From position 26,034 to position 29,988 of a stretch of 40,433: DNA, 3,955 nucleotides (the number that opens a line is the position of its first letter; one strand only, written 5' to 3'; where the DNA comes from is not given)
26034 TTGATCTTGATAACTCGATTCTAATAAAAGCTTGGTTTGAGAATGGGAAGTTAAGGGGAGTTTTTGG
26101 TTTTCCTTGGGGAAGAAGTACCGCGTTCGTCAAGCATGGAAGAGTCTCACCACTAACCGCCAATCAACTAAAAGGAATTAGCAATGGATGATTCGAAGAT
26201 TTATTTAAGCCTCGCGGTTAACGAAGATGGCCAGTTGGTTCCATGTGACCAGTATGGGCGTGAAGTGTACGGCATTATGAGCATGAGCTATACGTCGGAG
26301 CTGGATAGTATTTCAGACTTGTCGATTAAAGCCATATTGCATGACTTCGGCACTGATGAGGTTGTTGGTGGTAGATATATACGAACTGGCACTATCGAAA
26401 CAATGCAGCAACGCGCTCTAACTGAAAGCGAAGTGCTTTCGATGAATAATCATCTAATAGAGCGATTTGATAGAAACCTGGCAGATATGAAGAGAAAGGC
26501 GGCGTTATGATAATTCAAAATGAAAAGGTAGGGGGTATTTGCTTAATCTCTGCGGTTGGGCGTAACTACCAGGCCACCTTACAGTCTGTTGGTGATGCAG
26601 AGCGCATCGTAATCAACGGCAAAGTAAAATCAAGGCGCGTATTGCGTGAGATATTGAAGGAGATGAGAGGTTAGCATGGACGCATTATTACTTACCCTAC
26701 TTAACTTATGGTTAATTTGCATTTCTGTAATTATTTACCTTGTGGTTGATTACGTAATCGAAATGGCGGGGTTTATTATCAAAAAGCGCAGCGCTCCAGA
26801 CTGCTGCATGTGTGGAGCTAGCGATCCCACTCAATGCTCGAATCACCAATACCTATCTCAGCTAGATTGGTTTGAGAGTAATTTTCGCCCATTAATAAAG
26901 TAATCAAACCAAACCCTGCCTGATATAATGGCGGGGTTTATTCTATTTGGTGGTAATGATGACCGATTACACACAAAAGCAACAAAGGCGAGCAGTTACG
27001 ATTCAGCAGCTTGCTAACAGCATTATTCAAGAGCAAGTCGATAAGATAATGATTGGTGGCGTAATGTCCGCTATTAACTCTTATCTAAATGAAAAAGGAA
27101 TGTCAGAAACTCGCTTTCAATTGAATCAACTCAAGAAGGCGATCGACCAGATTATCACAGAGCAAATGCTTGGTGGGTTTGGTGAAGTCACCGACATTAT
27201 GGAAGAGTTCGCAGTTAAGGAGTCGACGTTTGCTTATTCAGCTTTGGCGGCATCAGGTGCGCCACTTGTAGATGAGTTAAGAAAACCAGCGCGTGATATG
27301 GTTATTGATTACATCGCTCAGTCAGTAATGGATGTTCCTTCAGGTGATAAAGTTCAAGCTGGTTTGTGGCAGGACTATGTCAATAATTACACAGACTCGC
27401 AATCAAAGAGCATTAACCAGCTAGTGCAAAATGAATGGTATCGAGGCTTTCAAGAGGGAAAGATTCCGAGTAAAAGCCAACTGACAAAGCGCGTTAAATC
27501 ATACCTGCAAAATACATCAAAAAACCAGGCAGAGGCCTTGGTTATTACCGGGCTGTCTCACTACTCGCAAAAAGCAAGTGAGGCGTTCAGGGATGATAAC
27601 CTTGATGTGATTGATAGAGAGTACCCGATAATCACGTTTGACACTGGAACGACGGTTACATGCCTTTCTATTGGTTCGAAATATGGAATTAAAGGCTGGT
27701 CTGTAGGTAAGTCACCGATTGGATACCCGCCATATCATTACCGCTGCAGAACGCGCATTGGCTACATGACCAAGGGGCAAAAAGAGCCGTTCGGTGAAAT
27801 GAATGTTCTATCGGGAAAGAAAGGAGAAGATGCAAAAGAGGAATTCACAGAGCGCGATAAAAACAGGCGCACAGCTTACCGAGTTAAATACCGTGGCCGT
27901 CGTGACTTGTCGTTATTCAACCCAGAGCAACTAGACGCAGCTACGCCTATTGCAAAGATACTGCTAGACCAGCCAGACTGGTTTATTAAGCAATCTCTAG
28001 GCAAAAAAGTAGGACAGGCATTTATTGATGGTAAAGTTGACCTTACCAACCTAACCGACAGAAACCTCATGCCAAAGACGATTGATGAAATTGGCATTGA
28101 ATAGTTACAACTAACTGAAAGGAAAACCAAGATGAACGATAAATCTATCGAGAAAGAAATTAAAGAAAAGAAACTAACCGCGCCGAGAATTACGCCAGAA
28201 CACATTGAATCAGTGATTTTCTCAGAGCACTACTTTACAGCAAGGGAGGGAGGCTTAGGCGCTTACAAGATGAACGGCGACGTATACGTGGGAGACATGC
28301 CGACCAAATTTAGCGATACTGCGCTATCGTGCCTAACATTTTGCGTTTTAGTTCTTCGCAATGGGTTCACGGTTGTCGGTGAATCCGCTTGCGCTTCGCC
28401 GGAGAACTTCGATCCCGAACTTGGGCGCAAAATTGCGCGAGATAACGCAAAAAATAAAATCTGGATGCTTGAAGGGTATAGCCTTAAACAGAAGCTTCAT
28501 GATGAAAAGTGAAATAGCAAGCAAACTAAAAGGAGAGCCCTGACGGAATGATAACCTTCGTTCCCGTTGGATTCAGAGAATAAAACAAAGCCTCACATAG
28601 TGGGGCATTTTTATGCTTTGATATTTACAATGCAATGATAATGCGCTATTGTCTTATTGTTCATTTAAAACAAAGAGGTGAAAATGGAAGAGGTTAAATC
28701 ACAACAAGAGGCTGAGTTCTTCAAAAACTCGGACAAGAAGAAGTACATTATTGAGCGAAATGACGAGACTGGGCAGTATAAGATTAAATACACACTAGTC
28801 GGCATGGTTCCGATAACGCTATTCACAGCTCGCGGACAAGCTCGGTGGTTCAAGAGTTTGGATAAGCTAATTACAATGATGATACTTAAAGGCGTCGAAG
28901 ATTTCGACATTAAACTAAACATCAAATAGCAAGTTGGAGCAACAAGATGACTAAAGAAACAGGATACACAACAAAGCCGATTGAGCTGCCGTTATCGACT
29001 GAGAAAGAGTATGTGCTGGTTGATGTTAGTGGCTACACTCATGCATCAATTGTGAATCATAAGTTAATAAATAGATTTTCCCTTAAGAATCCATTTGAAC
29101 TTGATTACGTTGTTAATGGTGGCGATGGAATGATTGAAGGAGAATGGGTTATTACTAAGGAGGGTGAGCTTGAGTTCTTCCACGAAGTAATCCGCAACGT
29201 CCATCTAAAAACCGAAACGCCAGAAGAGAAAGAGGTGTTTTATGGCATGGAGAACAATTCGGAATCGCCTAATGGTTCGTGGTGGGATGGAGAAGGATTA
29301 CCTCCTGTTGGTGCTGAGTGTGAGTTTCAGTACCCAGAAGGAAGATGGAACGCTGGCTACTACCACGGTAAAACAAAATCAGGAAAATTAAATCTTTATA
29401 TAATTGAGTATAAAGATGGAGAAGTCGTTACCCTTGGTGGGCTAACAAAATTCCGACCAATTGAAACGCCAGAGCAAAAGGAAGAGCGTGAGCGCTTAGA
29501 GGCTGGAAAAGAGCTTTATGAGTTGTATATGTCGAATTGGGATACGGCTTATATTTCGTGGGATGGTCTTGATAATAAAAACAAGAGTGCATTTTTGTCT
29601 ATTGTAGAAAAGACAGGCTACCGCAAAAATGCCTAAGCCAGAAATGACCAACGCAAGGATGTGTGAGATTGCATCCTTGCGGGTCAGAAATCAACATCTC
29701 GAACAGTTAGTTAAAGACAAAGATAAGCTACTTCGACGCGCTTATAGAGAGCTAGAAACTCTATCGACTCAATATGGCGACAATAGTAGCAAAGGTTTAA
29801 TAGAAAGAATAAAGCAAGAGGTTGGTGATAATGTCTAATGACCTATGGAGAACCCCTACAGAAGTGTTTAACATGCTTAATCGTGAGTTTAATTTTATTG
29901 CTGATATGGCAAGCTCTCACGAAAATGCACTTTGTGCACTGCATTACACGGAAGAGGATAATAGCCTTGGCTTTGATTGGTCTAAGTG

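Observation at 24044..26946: Self-regulated 2.9-kb accessory island inserted between terL and the head-morphogenesis gene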

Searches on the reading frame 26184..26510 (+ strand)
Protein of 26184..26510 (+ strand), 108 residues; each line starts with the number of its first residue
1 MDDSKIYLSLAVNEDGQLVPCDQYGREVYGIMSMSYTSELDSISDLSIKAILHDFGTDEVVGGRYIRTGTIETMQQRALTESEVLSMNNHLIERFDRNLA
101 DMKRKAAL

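Call 6: search_protein_families(library=pfam, max_evalue=0.1, proteins=[window:26184-26510:+])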
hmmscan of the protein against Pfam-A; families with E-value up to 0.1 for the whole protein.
window:26184-26510:+ (108 aa): 0 families

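Call 7: search_protein_families(library=phrogs, max_evalue=0.01, proteins=[window:26184-26510:+])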
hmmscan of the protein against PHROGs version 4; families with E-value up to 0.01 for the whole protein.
window:26184-26510:+ (108 aa): 0 families

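Call 19: find_encoding_contigs(protein=window:26184-26510:+, flank=10000, max_places=10)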
Protein window:26184-26510:+ (108 aa): 23 contigs read that carry it; 5 places shown.
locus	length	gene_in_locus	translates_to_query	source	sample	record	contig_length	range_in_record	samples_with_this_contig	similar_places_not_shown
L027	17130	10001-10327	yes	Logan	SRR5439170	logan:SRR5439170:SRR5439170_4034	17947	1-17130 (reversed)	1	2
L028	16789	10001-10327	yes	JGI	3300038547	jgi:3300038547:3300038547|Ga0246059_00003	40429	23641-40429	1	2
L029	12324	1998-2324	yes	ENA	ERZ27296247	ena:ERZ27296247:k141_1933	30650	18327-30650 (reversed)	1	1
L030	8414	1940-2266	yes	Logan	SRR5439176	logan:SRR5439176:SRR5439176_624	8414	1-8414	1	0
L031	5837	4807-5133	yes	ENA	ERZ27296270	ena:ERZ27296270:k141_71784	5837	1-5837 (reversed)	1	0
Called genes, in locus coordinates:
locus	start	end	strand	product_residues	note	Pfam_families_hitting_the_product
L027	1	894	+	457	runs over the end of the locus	PF00772:DnaB, PF13481:AAA_25, PF03796:DnaB_C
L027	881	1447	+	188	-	-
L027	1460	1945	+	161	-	PF14354:Lar_restr_allev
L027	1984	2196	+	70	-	-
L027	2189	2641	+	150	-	-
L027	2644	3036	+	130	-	PF18925:DUF5675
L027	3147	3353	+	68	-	-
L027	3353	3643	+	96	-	-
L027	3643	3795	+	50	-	-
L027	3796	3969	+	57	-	-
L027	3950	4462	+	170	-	-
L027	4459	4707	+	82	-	-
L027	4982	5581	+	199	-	-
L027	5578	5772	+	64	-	-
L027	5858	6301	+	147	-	PF03592:Terminase_2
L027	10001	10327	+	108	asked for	-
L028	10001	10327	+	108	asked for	-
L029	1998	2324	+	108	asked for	-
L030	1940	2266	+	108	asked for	-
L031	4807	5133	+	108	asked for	-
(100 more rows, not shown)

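Call 30: search_protein_families(library=ncbifam, max_evalue=0.1, proteins=[window:26184-26510:+])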
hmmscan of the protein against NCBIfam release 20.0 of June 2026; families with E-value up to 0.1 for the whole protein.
window:26184-26510:+ (108 aa): 0 families

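Call 31: search_protein_families(library=padloc, max_evalue=0.1, proteins=[window:26184-26510:+])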
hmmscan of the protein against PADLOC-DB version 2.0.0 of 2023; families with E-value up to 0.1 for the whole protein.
window:26184-26510:+ (108 aa): 0 families

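Call 40: find_homologous_proteins(query=window:26184-26510:+, max_evalue=0.001)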
Query window:26184-26510:+ (108 aa): 2 proteins with E <= 0.001 among 3 candidates.
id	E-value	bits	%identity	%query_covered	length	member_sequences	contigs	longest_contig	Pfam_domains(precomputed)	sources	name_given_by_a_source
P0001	3.4e-63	228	100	100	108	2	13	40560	-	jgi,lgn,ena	jgi:hypothetical protein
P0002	6.2e-41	156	71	100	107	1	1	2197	-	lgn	-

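Call 41: find_encoding_contigs(protein=P0002, flank=5000)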
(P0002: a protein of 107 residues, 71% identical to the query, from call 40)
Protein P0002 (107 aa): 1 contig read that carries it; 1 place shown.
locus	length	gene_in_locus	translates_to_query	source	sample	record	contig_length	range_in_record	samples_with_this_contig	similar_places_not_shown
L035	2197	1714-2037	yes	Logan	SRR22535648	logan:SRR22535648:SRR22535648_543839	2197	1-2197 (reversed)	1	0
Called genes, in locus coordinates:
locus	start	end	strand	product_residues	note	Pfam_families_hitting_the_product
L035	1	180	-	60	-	?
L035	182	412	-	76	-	-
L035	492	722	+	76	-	PF02954:HTH_8 (weak)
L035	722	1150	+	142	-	-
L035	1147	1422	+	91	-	-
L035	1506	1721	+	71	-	-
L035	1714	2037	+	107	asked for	-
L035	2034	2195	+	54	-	?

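Call 82: search_protein_representatives(alignment_id=A3)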
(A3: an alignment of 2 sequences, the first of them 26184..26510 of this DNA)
Query: 2 sequences, 108 profile positions. Proteins with E-value up to 0.001 (for the whole library): 7; up to 1e-10: 2; up to 1e-30: 1. The best 7 are listed.
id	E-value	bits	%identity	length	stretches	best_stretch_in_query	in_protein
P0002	3.8e-63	226.7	-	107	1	1-108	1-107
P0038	7.1e-18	81.0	-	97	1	1-103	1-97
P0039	7.8e-07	45.5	-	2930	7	32-71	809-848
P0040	4.3e-05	39.9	-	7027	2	13-35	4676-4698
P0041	4.7e-05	39.8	-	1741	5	41-84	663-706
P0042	6.2e-04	36.2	-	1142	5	30-80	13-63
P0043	8.4e-04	35.8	-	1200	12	12-34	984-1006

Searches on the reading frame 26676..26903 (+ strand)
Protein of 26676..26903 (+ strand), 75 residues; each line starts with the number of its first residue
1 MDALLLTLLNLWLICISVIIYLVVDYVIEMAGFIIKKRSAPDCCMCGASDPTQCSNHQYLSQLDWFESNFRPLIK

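Call 6: search_protein_families(library=pfam, max_evalue=0.1, proteins=[window:26676-26903:+])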
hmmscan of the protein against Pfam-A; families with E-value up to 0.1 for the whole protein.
window:26676-26903:+ (75 aa): 0 families

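Call 7: search_protein_families(library=phrogs, max_evalue=0.01, proteins=[window:26676-26903:+])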
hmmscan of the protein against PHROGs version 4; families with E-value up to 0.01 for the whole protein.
window:26676-26903:+ (75 aa): 0 families

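Call 30: search_protein_families(library=ncbifam, max_evalue=0.1, proteins=[window:26676-26903:+])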
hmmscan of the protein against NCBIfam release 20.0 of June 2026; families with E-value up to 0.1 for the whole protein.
window:26676-26903:+ (75 aa): 0 families

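Call 31: search_protein_families(library=padloc, max_evalue=0.1, proteins=[window:26676-26903:+])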
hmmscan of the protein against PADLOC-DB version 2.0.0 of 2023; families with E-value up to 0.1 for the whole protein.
window:26676-26903:+ (75 aa): 0 families

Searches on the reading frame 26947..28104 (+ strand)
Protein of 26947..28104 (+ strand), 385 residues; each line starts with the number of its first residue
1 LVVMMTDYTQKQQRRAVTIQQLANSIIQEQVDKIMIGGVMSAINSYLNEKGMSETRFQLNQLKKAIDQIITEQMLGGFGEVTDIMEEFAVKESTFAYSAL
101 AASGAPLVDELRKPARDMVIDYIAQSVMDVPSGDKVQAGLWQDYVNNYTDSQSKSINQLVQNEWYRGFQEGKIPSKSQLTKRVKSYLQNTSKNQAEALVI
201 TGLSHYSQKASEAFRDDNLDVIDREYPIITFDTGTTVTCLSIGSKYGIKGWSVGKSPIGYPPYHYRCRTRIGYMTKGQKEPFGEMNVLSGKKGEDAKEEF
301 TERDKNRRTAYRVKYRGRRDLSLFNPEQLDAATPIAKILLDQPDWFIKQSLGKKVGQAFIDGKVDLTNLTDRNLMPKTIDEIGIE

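Call 6: search_protein_families(library=pfam, max_evalue=0.1, proteins=[window:26947-28104:+])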
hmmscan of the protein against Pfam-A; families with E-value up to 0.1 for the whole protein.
window:26947-28104:+ (385 aa): 1 family
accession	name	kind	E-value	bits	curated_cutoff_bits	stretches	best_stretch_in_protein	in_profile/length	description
PF04233.19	Phage_Mu_F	-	0.052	14.7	29.6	0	160-271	3-111/112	Phage Mu protein F like protein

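Call 7: search_protein_families(library=phrogs, max_evalue=0.01, proteins=[window:26947-28104:+])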
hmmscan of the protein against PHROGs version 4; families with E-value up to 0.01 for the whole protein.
window:26947-28104:+ (385 aa): 6 families
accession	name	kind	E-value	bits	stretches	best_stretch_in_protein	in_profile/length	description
phrog_241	-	head and packaging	1.7e-36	127.5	1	14-381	23-351/679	head morphogenesis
phrog_595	-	head and packaging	5.1e-11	43.6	1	52-308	91-335/513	head maturation protease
phrog_4728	-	head and packaging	9.7e-09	35.5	1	142-290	174-311/591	head morphogenesis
phrog_115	-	head and packaging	9.2e-08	32.7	1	177-305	225-349/665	minor head protein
phrog_2841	-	head and packaging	0.00023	21.3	1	188-281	224-314/525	minor head protein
phrog_21789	-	head and packaging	0.0016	17.2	1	187-377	178-371/1195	virion structural protein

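Call 11: search_dna_similar(query=window:26947-28104:+, collection=phages, mode=protein, max_rows=40)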
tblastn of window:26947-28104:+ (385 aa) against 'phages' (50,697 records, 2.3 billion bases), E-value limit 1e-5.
Records with a match: 78; places in all: 78; records where one place covers at least 80% of the query: 24.
Best place of each record, by identity: <60% 78.
By first word of the organism name: Vibrio 28; Salmonella 16; Pseudoalteromonas 6; Escherichia 6; Alteromonas 5; Acinetobacter 5; Pseudomonas 4; Listonella 2; Mannheimia 2; Oceanospirillum 1; and 3 more.
By host as written in the record: - 6; Vibrio cyclitrophicus 6; Vibrio breoganii 5; Escherichia coli O18:K1:H7 5; Pseudoalteromonas sp. str. H105 4; Salmonella enterica subsp. enterica serovar Enteritidis derived from ATCC 13076 4; Alteromonas macleodii ATCC 27126 3; Pseudoalteromonas sp. H105 2; and 32 more.
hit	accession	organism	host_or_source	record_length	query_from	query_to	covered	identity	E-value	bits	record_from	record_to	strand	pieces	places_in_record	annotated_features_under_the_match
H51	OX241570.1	Vibrio phage 230E39-1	Seawater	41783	3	382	99%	33.5%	3e-57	207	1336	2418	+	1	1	putative head morphogenesis protein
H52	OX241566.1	Vibrio phage 137E35-1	Seawater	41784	3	382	99%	33.5%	3e-57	207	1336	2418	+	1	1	putative head morphogenesis protein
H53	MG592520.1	Vibrio phage 1.151.O._10N.222.46.B1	Vibrio splendidus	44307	3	382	99%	30.4%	1e-50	187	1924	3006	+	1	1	hypothetical protein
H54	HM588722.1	Pseudoalteromonas phage H105/1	Pseudoalteromonas sp. H105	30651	56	382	85%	27.3%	1e-28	123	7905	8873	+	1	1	phage head morphogenesis protein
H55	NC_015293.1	Pseudoalteromonas phage H105/1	Pseudoalteromonas sp. H105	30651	56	382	85%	27.3%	1e-28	123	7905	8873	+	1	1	head morphogenesis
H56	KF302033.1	Pseudoalteromonas phage HS1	Pseudoalteromonas sp. str. H105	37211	56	382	85%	27.1%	5e-29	124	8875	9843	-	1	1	record has no annotation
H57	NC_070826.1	Pseudoalteromonas phage HS1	Pseudoalteromonas sp. str. H105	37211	56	382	85%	27.1%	5e-29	124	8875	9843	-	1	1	minor head protein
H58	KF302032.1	Pseudoalteromonas phage HS5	Pseudoalteromonas sp. str. H105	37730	56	382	85%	27.1%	5e-29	124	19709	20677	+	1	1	record has no annotation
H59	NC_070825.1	Pseudoalteromonas phage HS5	Pseudoalteromonas sp. str. H105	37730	56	382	85%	27.1%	5e-29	124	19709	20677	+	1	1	minor head protein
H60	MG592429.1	Vibrio phage 1.047.O._10N.286.55.F2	Vibrio cyclitrophicus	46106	24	383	94%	24.0%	5e-12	74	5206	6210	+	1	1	head morphogenesis domain protein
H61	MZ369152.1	Vibrio phage BUCT006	Vibrio alginolyticus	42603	24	383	94%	23.3%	7e-8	61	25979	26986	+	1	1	putative head morphogenesis protein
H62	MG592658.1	Vibrio phage 1.289.A._10N.286.55.E8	Vibrio cyclitrophicus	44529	24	383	94%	22.9%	1e-8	63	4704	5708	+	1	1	head morphogenesis domain protein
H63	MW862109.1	Pseudomonas phage Medea1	Pseudomonas syringae pv. tomato Pst235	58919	42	382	89%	24.1%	2e-9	65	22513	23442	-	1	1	minor capsid protein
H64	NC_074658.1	Pseudomonas phage Medea1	Pseudomonas syringae pv. tomato Pst235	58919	42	382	89%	24.1%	2e-9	65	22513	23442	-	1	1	minor capsid protein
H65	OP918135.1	Vibrio phage vB_VviC_ZQ26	Vibrio cyclitrophicus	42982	24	383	94%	22.7%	4e-10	67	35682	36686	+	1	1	head morphogenesis protein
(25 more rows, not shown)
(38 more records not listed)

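Call 12: get_annotated_region(hit=H51, flank=6000)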
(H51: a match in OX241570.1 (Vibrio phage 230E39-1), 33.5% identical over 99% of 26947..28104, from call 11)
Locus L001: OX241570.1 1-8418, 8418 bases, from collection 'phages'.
description: Vibrio phage 230E39-1 genome assembly, chromosome: VP115E34_1.
organism: Vibrio phage 230E39-1 (NCBI taxid 2963179)
taxonomy: Viruses; Duplodnaviria; Heunggongvirae; Uroviricota; Caudoviricetes
host: -; source: Seawater; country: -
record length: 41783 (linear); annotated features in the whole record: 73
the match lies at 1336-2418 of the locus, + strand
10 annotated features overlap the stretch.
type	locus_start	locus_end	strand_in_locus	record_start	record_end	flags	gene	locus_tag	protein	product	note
CDS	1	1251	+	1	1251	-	-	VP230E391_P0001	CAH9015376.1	terminase-like family protein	-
CDS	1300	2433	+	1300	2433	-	-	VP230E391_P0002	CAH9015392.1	putative head morphogenesis protein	-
CDS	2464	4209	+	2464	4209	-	-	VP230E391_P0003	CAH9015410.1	putative portal protein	-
CDS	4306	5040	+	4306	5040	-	-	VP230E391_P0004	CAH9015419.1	putative capsid scaffold protein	-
CDS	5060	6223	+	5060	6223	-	-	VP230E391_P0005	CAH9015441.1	major capsid protein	-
CDS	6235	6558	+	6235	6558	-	-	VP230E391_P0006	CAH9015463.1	conserved hypothetical protein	-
CDS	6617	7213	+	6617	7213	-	-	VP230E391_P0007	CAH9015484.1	putative virion-associated protein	-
CDS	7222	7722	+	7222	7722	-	-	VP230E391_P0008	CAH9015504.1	head completion adaptor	-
CDS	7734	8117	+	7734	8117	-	-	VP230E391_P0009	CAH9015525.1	head-closure protein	-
CDS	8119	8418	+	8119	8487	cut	-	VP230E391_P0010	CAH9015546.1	coil containing protein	-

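Call 16: find_related_loci(query=window:26947-28104:+, collection=genome_contigs, flank=10000)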
Query window:26947-28104:+ (385 aa) in genome_contigs; peptide patterns used: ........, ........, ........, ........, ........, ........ (x = any residue, [..] = any of these).
67 stretches matched a pattern, but none encodes a relative of the query by tblastn (E <= 1e-3).

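Call 86: find_related_loci(query=window:26947-28104:+, collection=viral_contigs, flank=8000)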
Query window:26947-28104:+ (385 aa) in viral_contigs; peptide patterns used: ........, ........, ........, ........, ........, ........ (x = any residue, [..] = any of these).
2 stretches matched a pattern, but none encodes a relative of the query by tblastn (E <= 1e-3).

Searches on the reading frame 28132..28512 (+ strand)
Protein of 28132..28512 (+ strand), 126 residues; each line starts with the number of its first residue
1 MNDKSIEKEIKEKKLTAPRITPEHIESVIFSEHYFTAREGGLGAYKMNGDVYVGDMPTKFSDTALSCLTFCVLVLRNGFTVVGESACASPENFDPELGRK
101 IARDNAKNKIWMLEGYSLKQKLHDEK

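Call 8: search_protein_families(library=phrogs, max_evalue=0.001, proteins=[window:28132-28512:+])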
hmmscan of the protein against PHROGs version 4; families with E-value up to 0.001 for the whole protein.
window:28132-28512:+ (126 aa): 8 families
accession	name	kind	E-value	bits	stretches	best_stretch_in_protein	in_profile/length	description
phrog_322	-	unknown function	9.1e-58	197.5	1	1-126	6-107/239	-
phrog_16684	-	unknown function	2e-32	112.1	1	63-123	16-76/78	-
phrog_3934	-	unknown function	2.6e-28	100.3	1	68-126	46-104/336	-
phrog_9467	-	unknown function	7.5e-13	49.5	1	69-121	98-150/155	-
phrog_37939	-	unknown function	1.7e-10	41.8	1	3-119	5-102/308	-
phrog_4435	-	unknown function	2.5e-09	38.3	1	69-117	34-84/252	-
phrog_419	-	unknown function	3.2e-07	31.1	1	60-122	210-273/300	-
phrog_34966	-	unknown function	0.00038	21.4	1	16-112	102-191/199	-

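Call 9: search_protein_families(library=pfam, max_evalue=0.01, proteins=[window:28132-28512:+])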
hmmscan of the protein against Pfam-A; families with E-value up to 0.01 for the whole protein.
window:28132-28512:+ (126 aa): 1 family
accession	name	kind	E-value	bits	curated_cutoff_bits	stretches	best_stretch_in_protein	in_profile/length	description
PF13876.11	Phage_gp49_66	-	4.8e-34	117.2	27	1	20-122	1-82/82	Phage protein (N4 Gp49/phage Sf6 gene 66) family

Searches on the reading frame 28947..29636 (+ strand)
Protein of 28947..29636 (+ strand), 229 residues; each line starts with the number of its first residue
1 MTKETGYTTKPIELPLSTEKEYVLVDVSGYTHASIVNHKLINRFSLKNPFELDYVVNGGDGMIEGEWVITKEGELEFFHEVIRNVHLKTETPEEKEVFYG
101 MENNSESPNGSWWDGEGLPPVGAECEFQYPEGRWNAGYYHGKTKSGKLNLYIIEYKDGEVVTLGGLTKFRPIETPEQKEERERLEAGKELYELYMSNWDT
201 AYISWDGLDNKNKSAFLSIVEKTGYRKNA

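Call 8: search_protein_families(library=phrogs, max_evalue=0.001, proteins=[window:28947-29636:+])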
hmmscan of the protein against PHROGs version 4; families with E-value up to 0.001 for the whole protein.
window:28947-29636:+ (229 aa): 4 families
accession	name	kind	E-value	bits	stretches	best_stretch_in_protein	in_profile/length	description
phrog_3483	-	unknown function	1.9e-14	55.1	1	101-228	59-179/183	-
phrog_24216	-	unknown function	5.2e-11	43.8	1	89-228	121-263/264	-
phrog_7798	-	unknown function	5.8e-08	34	1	108-175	92-172/221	-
phrog_29722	-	unknown function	1.6e-06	29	1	164-228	152-224/230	-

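Call 9: search_protein_families(library=pfam, max_evalue=0.01, proteins=[window:28947-29636:+])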
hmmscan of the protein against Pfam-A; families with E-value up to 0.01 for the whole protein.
window:28947-29636:+ (229 aa): 0 families

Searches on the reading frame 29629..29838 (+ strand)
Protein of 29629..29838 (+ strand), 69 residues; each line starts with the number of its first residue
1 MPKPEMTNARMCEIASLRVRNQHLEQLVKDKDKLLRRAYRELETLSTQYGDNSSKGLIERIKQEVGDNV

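Call 8: search_protein_families(library=phrogs, max_evalue=0.001, proteins=[window:29629-29838:+])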
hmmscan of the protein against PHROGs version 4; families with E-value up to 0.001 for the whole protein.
window:29629-29838:+ (69 aa): 0 families

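Call 9: search_protein_families(library=pfam, max_evalue=0.01, proteins=[window:29629-29838:+])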
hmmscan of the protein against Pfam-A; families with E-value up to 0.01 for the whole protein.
window:29629-29838:+ (69 aa): 1 family
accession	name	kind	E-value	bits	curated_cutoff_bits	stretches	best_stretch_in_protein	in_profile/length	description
PF00261.25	Tropomyosin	-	0.01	15.8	38.6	1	12-60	41-91/242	Tropomyosin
